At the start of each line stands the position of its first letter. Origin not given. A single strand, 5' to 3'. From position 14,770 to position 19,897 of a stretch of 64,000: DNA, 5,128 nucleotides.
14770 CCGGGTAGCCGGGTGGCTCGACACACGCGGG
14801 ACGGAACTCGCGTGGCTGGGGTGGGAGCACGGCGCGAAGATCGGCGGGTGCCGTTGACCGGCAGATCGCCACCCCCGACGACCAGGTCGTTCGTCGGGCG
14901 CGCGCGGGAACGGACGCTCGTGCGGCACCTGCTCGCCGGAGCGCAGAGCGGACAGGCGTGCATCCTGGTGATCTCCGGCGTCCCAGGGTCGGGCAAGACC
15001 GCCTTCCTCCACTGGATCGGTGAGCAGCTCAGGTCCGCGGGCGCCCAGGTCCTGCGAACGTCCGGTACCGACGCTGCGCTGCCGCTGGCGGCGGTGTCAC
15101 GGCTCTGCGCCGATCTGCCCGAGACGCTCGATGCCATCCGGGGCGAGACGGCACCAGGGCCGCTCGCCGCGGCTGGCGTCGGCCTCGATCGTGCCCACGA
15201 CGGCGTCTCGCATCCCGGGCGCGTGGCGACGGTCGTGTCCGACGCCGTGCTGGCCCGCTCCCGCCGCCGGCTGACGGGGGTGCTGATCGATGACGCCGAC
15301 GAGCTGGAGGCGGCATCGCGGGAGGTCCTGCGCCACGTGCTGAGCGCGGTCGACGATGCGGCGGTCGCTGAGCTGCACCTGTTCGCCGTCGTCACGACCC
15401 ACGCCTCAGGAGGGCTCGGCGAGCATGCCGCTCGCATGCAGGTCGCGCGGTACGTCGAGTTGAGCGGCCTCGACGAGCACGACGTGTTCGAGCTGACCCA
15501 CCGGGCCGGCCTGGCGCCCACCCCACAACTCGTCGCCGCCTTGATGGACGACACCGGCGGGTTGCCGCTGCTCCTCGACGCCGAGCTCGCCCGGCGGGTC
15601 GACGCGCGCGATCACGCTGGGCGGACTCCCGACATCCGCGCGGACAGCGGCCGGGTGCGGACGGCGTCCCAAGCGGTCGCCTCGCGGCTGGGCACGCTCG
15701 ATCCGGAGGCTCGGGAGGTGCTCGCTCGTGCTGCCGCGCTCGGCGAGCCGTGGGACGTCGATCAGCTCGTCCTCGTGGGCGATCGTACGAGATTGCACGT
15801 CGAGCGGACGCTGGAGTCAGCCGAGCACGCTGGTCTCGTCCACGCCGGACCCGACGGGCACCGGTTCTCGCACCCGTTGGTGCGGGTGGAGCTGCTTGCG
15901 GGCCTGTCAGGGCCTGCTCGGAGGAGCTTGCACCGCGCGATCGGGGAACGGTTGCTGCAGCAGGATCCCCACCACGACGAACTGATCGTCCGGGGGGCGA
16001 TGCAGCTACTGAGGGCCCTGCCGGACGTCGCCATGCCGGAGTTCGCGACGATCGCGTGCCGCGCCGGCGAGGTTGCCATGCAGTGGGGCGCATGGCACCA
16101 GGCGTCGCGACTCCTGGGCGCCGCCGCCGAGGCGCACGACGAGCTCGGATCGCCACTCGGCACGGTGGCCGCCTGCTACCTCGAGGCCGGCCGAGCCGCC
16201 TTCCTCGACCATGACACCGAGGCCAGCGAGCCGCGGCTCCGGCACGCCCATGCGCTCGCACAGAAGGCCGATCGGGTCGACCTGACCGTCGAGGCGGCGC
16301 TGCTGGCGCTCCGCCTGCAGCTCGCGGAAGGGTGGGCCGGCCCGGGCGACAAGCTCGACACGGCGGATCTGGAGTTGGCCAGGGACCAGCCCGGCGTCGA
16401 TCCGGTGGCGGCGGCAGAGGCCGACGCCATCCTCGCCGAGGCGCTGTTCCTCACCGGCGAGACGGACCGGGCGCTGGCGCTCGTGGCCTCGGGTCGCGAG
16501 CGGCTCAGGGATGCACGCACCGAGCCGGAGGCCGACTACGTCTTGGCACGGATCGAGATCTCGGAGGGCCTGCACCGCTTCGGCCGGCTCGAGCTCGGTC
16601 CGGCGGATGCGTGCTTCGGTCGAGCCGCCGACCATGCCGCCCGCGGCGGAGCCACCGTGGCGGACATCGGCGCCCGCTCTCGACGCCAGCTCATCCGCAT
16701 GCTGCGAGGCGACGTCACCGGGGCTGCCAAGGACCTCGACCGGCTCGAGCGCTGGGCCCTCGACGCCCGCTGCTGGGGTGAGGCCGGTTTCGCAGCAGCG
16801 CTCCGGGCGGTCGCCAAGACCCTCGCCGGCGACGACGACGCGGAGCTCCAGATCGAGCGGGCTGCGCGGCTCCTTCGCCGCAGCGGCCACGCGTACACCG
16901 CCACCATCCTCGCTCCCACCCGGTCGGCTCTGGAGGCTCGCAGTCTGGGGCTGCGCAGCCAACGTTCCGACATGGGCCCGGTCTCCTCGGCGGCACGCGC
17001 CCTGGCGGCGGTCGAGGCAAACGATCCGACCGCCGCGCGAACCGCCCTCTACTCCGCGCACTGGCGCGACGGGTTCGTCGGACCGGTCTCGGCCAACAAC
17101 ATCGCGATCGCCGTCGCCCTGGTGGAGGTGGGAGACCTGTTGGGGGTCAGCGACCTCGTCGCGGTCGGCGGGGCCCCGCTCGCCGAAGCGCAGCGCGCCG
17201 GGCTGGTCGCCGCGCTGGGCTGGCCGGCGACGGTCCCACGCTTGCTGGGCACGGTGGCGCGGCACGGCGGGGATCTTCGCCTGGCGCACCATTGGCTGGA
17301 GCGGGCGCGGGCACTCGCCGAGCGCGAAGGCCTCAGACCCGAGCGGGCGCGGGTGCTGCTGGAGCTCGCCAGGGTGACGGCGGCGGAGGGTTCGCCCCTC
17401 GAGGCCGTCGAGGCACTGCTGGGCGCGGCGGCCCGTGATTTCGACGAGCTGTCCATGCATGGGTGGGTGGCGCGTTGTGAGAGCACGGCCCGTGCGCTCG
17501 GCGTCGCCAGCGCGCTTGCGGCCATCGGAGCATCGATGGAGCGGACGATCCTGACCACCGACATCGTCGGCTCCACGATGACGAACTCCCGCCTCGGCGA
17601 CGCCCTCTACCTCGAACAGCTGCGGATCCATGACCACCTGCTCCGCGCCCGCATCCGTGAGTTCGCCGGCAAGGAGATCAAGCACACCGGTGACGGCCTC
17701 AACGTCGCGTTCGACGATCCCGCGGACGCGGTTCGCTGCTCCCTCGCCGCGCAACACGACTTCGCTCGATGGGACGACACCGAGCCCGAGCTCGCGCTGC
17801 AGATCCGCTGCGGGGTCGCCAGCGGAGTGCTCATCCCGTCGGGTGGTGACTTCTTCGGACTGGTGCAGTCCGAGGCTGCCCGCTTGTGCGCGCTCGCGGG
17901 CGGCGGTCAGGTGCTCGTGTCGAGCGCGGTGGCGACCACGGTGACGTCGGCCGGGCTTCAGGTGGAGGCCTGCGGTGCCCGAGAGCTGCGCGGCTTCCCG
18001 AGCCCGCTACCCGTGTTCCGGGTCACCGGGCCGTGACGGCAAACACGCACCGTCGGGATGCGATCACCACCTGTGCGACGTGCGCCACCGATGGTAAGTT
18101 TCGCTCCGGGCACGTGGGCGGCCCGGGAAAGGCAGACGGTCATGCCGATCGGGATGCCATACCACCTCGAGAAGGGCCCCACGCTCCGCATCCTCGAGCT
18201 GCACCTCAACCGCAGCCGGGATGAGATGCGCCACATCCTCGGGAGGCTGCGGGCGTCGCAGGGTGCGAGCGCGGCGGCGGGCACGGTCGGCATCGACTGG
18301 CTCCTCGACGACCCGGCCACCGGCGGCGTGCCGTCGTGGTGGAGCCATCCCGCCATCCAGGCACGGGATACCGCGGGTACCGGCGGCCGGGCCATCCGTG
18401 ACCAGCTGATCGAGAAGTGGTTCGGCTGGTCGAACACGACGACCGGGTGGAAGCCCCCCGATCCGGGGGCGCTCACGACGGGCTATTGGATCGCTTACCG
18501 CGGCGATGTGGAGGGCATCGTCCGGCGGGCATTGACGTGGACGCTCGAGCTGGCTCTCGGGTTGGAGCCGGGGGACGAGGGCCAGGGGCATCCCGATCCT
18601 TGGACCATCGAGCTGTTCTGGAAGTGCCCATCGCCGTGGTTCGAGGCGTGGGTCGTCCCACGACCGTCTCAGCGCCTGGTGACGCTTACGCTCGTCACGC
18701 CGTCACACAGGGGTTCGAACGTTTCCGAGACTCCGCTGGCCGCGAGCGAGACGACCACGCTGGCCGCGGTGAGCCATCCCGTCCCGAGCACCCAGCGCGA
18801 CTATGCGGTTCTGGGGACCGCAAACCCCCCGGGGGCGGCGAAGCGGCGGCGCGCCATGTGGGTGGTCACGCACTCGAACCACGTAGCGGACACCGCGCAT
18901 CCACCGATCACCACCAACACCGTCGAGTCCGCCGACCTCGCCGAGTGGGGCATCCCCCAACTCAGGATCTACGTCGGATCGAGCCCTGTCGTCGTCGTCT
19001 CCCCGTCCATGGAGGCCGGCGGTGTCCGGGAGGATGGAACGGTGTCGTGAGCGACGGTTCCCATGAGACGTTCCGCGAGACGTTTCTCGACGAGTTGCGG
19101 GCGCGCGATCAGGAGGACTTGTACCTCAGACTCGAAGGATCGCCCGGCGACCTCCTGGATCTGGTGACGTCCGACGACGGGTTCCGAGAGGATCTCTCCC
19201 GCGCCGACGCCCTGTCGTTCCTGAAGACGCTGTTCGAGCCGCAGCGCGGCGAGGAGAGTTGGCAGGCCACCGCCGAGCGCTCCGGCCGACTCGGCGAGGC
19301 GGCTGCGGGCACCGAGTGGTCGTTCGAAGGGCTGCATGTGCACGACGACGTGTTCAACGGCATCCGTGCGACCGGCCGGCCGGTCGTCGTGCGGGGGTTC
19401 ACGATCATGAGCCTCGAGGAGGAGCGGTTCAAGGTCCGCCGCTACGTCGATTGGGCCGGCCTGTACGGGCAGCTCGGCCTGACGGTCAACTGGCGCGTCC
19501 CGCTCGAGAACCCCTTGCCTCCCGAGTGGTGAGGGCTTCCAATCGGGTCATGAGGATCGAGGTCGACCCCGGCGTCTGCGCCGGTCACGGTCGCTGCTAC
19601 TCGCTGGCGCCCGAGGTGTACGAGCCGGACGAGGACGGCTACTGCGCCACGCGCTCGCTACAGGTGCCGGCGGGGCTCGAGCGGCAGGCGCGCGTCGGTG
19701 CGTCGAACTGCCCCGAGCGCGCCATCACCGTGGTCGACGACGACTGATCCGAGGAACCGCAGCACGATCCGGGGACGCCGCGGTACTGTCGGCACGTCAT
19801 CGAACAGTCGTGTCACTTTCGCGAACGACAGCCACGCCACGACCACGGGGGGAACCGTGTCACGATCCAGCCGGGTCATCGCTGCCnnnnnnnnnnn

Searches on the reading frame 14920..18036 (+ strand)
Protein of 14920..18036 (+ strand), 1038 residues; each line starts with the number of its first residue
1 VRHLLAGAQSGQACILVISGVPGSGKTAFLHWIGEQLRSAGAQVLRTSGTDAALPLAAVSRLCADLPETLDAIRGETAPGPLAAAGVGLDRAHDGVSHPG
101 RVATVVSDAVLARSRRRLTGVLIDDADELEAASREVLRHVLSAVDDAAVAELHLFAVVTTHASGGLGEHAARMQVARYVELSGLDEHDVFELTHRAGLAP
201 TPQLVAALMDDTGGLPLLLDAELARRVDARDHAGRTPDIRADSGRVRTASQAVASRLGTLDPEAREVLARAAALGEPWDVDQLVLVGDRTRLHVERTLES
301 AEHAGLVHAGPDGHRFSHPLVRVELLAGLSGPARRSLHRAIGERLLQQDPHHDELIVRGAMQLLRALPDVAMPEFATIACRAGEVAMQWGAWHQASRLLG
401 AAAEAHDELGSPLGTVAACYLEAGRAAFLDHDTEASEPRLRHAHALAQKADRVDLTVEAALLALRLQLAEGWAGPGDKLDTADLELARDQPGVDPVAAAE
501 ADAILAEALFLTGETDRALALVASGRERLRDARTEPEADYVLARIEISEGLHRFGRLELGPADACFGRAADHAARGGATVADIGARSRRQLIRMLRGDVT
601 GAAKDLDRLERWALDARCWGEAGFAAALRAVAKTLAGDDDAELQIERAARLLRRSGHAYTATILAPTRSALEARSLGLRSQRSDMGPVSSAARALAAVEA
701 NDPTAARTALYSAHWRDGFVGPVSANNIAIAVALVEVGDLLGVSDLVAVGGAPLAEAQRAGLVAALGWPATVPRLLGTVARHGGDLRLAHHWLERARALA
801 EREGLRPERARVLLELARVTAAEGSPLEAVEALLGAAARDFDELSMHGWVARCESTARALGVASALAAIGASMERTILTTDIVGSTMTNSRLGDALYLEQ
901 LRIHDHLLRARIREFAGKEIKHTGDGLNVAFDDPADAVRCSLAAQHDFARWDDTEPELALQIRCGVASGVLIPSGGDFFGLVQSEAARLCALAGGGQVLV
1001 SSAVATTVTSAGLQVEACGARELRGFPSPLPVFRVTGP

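Call 17: search_protein_families(library=pfam, proteins=[window:14920-18036:+])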
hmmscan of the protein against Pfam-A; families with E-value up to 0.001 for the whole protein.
window:14920-18036:+ (1038 aa): 4 families
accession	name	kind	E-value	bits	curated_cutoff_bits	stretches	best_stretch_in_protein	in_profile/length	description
PF13191.12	AAA_16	-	8.5e-11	43.1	32.6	1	2-145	13-160/167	AAA ATPase domain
PF05729.18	NACHT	-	2.3e-06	28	26.7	1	16-193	3-160/167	NACHT domain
PF13401.12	AAA_22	-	2.1e-05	25.3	27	1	13-150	5-111/130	AAA domain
PF13424.12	TPR_12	-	0.00019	22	30.1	1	773-833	6-68/77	Tetratricopeptide repeat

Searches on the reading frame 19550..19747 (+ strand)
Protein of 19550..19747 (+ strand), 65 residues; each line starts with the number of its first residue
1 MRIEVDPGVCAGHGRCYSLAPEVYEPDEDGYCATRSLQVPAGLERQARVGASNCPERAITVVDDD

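Call 17: search_protein_families(library=pfam, proteins=[window:19550-19747:+])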
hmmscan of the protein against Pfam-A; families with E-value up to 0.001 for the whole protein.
window:19550-19747:+ (65 aa): 3 families
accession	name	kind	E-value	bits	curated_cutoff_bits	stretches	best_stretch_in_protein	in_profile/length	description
PF13459.11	Fer4_15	-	2.7e-10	41.2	22.4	1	3-61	1-66/66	4Fe-4S single cluster domain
PF13370.11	Fer4_13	-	1.4e-08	35.7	24.5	1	5-61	1-58/58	4Fe-4S single cluster domain of Ferredoxin I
PF06902.16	Fer4_19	-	8.2e-06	26.2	24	1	1-63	6-63/64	Divergent 4Fe-4S mono-cluster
